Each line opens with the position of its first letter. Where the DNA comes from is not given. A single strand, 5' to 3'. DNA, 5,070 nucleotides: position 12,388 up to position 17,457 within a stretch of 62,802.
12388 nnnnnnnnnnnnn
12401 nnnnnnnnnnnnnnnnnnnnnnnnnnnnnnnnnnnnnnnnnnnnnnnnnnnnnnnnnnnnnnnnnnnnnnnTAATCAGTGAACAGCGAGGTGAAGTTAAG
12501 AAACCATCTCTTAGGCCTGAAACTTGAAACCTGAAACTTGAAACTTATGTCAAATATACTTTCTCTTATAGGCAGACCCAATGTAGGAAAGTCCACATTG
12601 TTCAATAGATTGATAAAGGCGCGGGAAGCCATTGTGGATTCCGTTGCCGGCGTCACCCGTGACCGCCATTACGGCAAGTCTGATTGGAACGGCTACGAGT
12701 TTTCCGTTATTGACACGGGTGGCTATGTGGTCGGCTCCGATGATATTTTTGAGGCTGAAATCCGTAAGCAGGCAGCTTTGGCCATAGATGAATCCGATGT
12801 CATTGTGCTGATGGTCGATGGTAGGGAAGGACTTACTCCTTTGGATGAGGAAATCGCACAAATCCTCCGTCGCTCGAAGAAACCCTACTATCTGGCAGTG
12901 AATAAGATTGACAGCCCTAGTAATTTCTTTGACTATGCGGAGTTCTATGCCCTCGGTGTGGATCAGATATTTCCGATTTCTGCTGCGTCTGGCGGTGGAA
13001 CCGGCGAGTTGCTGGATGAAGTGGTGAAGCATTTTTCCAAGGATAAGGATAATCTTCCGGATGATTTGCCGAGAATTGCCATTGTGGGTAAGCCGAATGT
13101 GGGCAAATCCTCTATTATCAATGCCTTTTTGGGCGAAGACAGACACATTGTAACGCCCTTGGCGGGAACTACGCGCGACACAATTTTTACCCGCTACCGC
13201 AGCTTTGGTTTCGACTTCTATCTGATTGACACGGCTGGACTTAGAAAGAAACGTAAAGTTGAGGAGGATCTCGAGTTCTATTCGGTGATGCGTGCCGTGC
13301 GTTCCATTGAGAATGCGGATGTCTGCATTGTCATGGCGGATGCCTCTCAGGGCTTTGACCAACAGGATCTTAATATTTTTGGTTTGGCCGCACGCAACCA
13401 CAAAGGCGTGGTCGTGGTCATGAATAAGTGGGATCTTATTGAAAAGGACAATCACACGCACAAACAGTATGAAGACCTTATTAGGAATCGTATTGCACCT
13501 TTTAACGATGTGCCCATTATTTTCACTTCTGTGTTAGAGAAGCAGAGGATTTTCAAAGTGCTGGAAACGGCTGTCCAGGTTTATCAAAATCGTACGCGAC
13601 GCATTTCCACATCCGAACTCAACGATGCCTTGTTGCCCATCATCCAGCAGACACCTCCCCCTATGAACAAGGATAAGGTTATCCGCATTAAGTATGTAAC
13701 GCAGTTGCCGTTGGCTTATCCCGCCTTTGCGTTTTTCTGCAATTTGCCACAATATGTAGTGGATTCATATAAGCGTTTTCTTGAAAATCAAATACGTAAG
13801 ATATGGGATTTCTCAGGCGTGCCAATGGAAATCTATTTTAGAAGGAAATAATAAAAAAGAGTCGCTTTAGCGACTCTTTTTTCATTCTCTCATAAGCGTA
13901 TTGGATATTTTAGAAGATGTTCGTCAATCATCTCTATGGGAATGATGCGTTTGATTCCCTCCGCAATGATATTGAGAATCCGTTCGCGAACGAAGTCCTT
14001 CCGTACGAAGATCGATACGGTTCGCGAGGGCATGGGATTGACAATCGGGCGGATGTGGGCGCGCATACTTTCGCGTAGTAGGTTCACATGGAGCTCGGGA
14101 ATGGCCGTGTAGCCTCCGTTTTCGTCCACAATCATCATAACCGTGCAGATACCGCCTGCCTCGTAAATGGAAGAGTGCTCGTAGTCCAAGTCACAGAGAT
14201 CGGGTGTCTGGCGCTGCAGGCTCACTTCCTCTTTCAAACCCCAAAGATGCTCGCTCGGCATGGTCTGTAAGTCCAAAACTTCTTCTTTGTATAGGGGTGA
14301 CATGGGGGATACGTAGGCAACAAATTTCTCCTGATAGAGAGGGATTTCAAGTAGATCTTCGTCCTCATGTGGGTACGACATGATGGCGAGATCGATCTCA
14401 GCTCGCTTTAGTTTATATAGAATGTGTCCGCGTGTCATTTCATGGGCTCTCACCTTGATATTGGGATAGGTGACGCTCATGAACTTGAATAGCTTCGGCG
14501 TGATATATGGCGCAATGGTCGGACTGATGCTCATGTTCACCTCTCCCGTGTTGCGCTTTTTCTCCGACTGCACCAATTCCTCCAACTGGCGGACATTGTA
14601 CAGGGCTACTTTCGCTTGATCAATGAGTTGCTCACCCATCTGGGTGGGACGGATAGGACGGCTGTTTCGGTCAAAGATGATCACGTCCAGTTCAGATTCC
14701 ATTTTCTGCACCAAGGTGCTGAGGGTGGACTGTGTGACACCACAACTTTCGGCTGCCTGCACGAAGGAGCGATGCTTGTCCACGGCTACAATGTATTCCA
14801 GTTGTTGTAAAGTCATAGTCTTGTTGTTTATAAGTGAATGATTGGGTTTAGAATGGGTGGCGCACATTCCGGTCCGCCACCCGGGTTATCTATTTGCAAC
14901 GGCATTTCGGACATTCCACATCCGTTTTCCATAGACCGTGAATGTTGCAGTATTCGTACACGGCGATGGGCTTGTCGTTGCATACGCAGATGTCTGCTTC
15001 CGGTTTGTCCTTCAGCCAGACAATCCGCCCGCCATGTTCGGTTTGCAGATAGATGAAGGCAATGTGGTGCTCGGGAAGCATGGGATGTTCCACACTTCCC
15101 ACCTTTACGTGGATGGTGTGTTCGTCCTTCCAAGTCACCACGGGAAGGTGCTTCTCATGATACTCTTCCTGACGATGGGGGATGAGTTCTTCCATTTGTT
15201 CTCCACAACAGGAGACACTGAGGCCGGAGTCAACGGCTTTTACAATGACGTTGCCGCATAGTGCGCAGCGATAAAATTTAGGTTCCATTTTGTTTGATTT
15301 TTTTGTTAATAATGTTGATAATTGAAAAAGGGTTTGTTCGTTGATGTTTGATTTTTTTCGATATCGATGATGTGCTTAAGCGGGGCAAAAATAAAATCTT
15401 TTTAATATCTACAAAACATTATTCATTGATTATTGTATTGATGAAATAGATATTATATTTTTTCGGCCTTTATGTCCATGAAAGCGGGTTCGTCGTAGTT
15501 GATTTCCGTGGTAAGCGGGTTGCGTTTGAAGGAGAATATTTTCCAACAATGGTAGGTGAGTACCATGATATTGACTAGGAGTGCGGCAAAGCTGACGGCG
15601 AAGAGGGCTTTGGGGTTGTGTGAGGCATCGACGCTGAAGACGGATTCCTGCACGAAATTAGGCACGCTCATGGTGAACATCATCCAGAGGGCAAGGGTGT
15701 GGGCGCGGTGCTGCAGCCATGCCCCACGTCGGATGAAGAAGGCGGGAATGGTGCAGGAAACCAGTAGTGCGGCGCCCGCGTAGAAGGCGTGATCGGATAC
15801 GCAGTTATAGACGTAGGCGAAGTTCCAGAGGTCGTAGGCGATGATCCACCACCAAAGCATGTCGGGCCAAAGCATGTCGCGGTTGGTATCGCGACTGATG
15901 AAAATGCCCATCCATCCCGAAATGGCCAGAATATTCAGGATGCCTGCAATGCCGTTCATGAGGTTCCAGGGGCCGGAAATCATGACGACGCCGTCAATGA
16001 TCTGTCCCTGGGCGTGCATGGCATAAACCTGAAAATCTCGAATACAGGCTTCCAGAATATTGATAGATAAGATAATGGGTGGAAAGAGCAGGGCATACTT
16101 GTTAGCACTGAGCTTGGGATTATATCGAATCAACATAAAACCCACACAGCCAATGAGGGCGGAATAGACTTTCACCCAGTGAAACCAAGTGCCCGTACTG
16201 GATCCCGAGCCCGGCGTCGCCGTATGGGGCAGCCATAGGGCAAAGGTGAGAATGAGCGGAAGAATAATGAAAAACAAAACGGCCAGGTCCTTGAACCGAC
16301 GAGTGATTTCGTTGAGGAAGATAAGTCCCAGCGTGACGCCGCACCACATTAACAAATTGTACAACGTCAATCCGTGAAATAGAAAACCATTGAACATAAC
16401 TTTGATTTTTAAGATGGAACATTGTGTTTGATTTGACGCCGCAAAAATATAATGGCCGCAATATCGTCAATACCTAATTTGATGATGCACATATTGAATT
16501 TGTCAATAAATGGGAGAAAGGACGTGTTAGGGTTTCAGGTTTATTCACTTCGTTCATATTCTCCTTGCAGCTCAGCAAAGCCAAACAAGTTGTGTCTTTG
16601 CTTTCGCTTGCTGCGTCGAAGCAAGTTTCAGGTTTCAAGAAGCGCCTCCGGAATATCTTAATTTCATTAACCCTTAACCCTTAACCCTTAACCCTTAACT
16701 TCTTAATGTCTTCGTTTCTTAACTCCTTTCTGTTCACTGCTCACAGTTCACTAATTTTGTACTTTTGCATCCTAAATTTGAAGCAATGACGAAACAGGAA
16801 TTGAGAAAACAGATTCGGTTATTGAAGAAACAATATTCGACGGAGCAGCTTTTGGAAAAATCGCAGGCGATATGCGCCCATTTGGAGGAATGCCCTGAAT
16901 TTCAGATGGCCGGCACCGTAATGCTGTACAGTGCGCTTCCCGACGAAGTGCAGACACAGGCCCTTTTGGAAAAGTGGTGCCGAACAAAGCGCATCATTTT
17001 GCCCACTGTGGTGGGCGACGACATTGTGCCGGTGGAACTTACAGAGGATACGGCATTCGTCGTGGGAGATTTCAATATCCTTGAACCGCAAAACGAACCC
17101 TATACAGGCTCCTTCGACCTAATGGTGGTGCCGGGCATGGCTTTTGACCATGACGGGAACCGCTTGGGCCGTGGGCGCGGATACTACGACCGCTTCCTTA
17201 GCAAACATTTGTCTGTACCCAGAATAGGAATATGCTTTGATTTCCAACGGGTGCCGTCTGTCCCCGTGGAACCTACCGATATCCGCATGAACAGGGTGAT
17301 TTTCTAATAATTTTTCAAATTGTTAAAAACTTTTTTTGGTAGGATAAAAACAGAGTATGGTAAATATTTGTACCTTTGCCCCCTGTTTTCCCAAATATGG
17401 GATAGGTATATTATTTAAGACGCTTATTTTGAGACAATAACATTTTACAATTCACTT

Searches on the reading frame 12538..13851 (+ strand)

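Call 20: search_protein_families(library=ncbifam, proteins=[window:12538-13851:+], max_evalue=0.00001)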
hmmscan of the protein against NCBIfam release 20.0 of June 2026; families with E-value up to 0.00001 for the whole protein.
window:12538-13851:+ (437 aa): 30 families (the best 25 are shown)
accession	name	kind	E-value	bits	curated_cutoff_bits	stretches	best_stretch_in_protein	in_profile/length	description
TIGR03594.1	GTPase_EngA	equivalog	4.5e-158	526.8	306.7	1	7-435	2-432/432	ribosome biogenesis GTPase Der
NF002828.0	PRK03003.1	equivalog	4e-109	365.3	631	1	5-435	40-467/477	ribosome biogenesis GTPase Der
NF007071.0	PRK09518.1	equivalog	1.3e-107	361.1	953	1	7-433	273-696/706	bifunctional cytidylate kinase/GTPase Der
TIGR00450.1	mnmE_trmE_thdF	equivalog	2.6e-54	185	252.6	2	169-308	201-336/446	tRNA uridine-5-carboxymethylaminomethyl(34) synthesis GTPase MnmE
NF000908.1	PRK00089.1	equivalog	9.1e-51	172.9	237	2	6-176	4-177/291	GTPase Era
NF003661.0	PRK05291.1-3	equivalog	8.2e-50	170.4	380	2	179-313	218-345/448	tRNA uridine-5-carboxymethylaminomethyl(34) synthesis GTPase MnmE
TIGR00231.1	small_GTP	domain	3.3e-45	153.8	42.5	2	178-314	4-135/164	GTP-binding protein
TIGR00436.1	era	equivalog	3.8e-39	134.7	116.25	2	9-176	4-173/270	GTPase Era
TIGR03918.1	GTP_HydF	equivalog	1.3e-36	126.3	325.55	2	179-349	9-167/392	[FeFe] hydrogenase H-cluster maturation GTPase HydF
TIGR03596.1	GTPase_YlqF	equivalog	1.8e-27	96.4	208.2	2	76-237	12-175/276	ribosome biogenesis GTPase YlqF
TIGR03598.1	GTPase_YsxC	equivalog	4.7e-25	88.3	124.45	2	167-342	8-182/186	ribosome biogenesis GTP-binding protein YihA/YsxC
TIGR00437.1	feoB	equivalog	3.3e-18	65.7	315.65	2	12-164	1-152/594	ferrous iron transport protein B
TIGR03597.1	GTPase_YqeH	equivalog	1.7e-17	63.7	297.4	1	83-245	62-225/361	ribosome biogenesis GTPase YqeH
TIGR03156.1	GTP_HflX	equivalog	4.3e-14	52.2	216.75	2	174-313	186-326/351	GTPase HflX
NF008955.0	PRK12297.1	equivalog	2.5e-13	49.7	406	1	1-170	156-332/429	GTPase ObgE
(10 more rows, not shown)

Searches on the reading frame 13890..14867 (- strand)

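Call 20: search_protein_families(library=ncbifam, proteins=[window:13890-14867:-], max_evalue=0.00001)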
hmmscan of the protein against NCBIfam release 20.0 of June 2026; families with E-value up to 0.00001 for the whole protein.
window:13890-14867:- (325 aa): 50 families (the best 25 are shown)
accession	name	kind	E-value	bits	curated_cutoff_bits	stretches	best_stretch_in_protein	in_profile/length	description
NF008361.0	PRK11151.1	equivalog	6.9e-48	163.5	329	1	18-309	1-293/305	DNA-binding transcriptional regulator OxyR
NF050018.1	StrsTransRegOxyRFcella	equivalog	5.2e-38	131.2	500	1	19-305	2-285/289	oxidative stress transcriptional regulator OxyR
NF008416.0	PRK11242.1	equivalog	4.2e-37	128.1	277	1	18-293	1-275/300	transcriptional regulator CynR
NF040786.1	LysR_Sec_metab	equivalog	1.8e-32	112.6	250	1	18-202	1-187/298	selenium metabolism-associated LysR family transcriptional regulator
NF047520.1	trans_act_CidR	equivalog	1.8e-31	109.4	415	1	18-291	1-274/292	cidABC operon transcriptional activator CidR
NF053705.1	TransRegGltCGpos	equivalog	2.2e-31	109.2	350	1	18-291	1-275/300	glutamate biosynthesis transcriptional regulator GltC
NF052633.1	LysR_TF_PsrA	exception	3.6e-24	85.2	540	1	25-307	12-290/297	L-proline-binding transcription factor PsrA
TIGR03339.1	phn_lysR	subfamily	1.1e-23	83.9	341.1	1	23-251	2-228/279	aminoethylphosphonate catabolism associated LysR family transcriptional regulator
NF045775.1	acetoin_reg_AlsR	exception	1.8e-23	83.5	430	1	18-215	1-198/290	acetoin biosynthesis transcriptional regulator AlsR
NF045990.1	TransRegCbbRRhodb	equivalog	2.7e-22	79.2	450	1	16-207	4-196/304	LysR family regulator CbbR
NF047354.1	trans_reg_GltC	equivalog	2.7e-21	76.4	300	1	18-297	1-277/290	glutamate biosynthesis transcriptional regulator GltC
NF008352.0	PRK11139.1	subfamily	1.2e-20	73.8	288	1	27-190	15-173/305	transcriptional regulator GcvA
NF009326.0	PRK12681.1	equivalog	1.3e-20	74.2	436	1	18-203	1-189/324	HTH-type transcriptional regulator CysB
NF040889.1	trans_reg_YeiE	equivalog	1.5e-20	73.6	480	1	18-221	3-200/288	DNA-binding transcriptional regulator YeiE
TIGR02424.1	TF_pcaQ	equivalog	4.8e-20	71.6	303.8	1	19-201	4-188/300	pca operon transcription factor PcaQ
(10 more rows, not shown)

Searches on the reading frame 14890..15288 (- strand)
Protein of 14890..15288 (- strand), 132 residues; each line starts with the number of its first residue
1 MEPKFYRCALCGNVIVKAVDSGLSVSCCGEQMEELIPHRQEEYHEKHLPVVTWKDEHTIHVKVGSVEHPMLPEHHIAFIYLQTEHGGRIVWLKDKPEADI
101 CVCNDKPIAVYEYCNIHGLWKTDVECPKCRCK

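Call 62: search_protein_families(library=pfam, proteins=[window:14890-15288:-], max_evalue=0.001)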
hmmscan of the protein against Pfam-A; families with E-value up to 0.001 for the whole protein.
window:14890-15288:- (132 aa): 2 families
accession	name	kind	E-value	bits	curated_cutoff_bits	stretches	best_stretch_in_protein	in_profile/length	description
PF01880.24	Desulfoferrodox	-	2.2e-16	60.6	22.2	1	41-122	3-97/98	Desulfoferrodoxin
PF06397.17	Desulfoferrod_N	-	2.7e-06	27.4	23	1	5-34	6-35/36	Desulfoferrodoxin, N-terminal domain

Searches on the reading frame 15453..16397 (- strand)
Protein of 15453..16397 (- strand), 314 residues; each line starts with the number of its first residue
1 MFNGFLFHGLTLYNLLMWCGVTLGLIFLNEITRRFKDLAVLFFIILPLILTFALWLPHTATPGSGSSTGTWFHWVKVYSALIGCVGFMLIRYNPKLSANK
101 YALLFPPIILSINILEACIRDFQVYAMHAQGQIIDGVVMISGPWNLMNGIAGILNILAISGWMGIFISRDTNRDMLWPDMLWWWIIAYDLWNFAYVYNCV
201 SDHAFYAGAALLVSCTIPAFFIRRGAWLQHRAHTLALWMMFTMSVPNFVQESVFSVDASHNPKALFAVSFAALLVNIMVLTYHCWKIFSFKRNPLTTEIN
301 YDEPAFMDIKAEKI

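Call 20: search_protein_families(library=ncbifam, proteins=[window:15453-16397:-], max_evalue=0.00001)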
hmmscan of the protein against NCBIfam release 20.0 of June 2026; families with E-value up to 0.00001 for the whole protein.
window:15453-16397:- (314 aa): 0 families

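Call 62: search_protein_families(library=pfam, proteins=[window:15453-16397:-], max_evalue=0.001)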
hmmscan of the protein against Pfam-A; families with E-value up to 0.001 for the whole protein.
window:15453-16397:- (314 aa): 1 family
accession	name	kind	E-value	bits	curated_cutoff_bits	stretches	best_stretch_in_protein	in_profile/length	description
PF18948.5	DUF5692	-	2.5e-135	451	27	1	11-311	4-303/304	Family of unknown function (DUF5692)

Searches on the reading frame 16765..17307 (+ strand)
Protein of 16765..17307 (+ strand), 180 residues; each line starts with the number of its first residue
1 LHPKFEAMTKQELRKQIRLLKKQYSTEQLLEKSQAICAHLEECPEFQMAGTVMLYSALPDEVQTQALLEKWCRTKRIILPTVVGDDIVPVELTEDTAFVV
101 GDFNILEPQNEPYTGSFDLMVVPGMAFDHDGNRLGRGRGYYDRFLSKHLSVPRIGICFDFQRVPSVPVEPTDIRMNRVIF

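Call 20: search_protein_families(library=ncbifam, proteins=[window:16765-17307:+], max_evalue=0.00001)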
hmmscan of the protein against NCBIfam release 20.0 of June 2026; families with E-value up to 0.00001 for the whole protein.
window:16765-17307:+ (180 aa): 2 families
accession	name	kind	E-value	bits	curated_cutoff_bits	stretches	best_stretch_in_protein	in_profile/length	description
TIGR02727.1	MTHFS_bact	equivalog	1.8e-43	148.6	84.9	1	10-179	1-180/182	5-formyltetrahydrofolate cyclo-ligase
NF007661.0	PRK10333.1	equivalog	4.1e-20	72.4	343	1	7-179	8-190/198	5-formyltetrahydrofolate cyclo-ligase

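Call 23: find_encoding_contigs(protein=window:16765-17307:+, flank=10000, max_places=10)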
Protein window:16765-17307:+ (180 aa): no gene with exactly this product is on record in the collection.

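Call 26: find_encoding_contigs(protein=window:16786-17307:+, flank=10000, max_places=10)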
Protein window:16786-17307:+ (173 aa): no gene with exactly this product is on record in the collection.
